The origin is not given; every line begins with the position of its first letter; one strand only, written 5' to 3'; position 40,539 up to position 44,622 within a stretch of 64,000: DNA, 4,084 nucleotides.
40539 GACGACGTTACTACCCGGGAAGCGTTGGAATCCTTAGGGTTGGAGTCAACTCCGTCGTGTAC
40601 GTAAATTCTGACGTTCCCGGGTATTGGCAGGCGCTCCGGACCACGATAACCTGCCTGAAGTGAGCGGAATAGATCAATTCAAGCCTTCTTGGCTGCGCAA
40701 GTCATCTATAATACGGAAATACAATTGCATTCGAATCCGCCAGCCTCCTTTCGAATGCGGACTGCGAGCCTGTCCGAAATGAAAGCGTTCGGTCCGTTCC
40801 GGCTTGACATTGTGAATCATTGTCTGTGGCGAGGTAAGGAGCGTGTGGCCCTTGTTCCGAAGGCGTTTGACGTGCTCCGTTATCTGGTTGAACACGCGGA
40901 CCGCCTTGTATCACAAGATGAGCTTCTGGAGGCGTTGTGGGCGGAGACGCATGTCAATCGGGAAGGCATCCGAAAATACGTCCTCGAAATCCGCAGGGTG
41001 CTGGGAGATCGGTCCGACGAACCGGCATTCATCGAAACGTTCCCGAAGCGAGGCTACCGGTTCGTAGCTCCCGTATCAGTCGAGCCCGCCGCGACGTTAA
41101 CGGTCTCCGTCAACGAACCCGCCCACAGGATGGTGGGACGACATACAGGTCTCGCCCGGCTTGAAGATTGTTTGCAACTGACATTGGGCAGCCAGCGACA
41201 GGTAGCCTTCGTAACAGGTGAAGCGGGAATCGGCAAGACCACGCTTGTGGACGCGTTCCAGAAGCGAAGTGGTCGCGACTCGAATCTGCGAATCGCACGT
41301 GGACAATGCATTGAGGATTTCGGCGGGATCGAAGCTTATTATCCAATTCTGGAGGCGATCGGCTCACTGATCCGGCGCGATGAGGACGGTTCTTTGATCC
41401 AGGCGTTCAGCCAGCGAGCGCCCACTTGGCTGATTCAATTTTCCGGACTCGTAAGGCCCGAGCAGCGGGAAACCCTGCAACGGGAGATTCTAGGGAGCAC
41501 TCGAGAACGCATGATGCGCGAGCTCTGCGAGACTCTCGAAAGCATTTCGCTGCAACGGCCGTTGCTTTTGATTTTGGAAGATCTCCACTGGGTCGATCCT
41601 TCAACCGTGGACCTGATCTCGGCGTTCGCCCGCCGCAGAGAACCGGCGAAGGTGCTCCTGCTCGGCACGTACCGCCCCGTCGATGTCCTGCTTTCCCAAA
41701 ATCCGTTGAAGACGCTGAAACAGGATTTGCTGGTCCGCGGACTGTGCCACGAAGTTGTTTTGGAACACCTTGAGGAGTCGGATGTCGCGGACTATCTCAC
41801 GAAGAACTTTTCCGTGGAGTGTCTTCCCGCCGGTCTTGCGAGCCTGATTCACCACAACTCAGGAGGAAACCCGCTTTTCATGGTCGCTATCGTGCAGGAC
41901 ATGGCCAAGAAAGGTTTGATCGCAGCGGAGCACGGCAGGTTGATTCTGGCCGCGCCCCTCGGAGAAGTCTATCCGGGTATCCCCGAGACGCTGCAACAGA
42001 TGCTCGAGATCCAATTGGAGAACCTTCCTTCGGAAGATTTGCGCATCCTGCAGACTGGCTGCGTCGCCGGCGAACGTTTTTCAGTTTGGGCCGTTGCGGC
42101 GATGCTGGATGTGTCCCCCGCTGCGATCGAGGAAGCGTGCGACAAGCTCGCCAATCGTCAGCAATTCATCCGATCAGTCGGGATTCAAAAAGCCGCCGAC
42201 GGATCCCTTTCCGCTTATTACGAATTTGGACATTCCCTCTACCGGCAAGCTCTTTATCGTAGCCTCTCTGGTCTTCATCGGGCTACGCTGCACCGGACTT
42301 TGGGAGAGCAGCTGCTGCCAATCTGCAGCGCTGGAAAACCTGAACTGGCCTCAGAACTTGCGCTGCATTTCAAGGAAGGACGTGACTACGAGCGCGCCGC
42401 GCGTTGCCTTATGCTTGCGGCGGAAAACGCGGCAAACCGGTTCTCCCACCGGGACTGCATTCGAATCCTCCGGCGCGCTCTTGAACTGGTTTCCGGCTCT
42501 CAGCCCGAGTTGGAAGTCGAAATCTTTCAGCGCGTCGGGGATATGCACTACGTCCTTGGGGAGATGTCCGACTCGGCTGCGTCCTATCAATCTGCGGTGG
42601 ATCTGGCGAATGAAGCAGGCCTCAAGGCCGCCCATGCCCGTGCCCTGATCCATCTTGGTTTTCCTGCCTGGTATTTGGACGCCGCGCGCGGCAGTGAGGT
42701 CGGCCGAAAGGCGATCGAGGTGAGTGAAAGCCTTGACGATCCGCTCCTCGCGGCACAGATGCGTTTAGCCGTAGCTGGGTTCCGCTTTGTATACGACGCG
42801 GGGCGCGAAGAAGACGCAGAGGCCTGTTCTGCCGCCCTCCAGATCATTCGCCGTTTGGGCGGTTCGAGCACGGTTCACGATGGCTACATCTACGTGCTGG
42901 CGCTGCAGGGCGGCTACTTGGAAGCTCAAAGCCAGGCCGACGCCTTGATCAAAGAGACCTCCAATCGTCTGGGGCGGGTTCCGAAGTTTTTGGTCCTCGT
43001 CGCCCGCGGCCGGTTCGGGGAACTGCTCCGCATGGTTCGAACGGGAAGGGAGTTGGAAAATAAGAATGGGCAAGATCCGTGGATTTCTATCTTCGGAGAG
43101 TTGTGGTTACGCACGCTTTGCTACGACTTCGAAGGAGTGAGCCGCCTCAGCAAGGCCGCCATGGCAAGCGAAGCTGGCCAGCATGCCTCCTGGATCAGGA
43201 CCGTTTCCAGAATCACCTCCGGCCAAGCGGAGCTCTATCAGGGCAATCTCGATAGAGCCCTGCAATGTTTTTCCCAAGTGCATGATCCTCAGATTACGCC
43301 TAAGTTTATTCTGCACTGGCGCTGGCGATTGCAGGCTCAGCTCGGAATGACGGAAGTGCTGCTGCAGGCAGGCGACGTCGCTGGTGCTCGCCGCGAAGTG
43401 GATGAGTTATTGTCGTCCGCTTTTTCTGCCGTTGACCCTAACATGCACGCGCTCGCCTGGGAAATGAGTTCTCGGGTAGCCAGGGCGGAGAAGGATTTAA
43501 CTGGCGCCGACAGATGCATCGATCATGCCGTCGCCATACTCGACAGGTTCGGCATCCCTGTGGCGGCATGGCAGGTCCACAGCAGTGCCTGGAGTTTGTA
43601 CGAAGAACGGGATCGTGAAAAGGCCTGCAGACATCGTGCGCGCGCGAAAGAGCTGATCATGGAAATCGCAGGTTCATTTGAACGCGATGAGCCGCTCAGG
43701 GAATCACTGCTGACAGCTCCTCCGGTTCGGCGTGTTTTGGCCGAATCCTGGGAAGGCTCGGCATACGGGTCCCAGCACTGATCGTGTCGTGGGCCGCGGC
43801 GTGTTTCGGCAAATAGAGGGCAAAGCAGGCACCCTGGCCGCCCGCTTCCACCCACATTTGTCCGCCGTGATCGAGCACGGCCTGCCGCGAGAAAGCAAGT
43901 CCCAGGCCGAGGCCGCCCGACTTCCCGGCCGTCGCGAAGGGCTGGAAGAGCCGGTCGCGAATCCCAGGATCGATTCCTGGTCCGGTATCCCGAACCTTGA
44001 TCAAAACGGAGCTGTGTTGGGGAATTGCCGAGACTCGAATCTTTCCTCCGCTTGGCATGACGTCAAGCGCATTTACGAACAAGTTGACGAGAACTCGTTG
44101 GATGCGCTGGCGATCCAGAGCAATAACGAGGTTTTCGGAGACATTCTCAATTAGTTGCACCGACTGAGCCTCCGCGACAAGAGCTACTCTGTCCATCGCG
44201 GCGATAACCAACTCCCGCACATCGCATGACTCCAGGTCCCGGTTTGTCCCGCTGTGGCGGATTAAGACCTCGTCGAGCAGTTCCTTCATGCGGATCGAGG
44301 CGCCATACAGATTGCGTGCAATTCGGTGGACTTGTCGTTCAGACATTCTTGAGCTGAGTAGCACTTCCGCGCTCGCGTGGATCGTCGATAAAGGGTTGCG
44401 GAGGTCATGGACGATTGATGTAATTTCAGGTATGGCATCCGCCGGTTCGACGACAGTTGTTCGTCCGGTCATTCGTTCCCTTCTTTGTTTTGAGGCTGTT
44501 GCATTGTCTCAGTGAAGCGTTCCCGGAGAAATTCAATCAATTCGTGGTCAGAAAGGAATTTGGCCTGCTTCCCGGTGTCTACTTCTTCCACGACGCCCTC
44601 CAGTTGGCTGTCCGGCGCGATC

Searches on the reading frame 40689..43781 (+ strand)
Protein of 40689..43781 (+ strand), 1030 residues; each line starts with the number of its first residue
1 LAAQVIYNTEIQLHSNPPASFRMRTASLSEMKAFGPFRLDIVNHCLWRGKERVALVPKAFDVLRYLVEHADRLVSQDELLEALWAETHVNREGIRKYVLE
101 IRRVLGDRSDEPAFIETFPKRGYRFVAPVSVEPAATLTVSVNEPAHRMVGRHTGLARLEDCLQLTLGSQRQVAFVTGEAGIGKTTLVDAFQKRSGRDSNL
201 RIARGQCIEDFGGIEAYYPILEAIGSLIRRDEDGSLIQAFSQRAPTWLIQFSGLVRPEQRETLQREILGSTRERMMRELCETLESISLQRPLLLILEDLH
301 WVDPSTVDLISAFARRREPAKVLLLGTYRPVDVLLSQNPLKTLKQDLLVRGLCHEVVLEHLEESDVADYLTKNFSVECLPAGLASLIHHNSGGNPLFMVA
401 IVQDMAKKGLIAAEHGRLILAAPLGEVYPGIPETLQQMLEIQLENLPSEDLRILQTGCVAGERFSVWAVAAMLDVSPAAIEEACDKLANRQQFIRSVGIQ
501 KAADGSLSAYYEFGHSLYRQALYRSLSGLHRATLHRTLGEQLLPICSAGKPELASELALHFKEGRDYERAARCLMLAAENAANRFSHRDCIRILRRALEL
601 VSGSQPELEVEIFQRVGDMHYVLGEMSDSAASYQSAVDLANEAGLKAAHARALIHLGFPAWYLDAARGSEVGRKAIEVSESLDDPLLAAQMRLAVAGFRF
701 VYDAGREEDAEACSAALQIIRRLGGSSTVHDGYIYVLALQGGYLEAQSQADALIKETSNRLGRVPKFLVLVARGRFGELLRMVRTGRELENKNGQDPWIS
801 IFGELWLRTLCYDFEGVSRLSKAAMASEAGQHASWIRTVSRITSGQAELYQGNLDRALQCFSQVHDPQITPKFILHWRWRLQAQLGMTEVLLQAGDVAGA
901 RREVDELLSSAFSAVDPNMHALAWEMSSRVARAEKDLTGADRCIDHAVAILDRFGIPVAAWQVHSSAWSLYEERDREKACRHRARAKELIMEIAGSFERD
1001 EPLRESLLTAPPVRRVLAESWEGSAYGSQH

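Call 18: search_protein_families(library=pfam, proteins=[window:40689-43781:+], max_evalue=0.00001)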
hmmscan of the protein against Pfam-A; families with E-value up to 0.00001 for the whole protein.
window:40689-43781:+ (1030 aa): 3 families
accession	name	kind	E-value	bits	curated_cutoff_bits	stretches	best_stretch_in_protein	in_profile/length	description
PF13191.12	AAA_16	-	2.7e-21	77.2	32.6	1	148-324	2-166/167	AAA ATPase domain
PF00486.34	Trans_reg_C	-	4e-16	59.3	26.2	1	51-125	2-77/77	Transcriptional regulatory protein, C terminal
PF13401.12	AAA_22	-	4e-07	30.8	27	1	169-328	4-124/130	AAA domain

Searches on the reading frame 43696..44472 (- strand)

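Call 18: search_protein_families(library=pfam, proteins=[window:43696-44472:-], max_evalue=0.00001)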
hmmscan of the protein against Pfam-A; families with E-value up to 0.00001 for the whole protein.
window:43696-44472:- (258 aa): 2 families
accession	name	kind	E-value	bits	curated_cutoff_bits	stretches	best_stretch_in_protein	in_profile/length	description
PF02518.31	HATPase_c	-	1e-23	84.3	26.4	1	120-223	2-109/111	Histidine kinase-, DNA gyrase B-, and HSP90-like ATPase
PF00512.31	HisKA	-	6.5e-07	29.8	26.9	1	17-70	6-58/66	His Kinase A (phospho-acceptor) domain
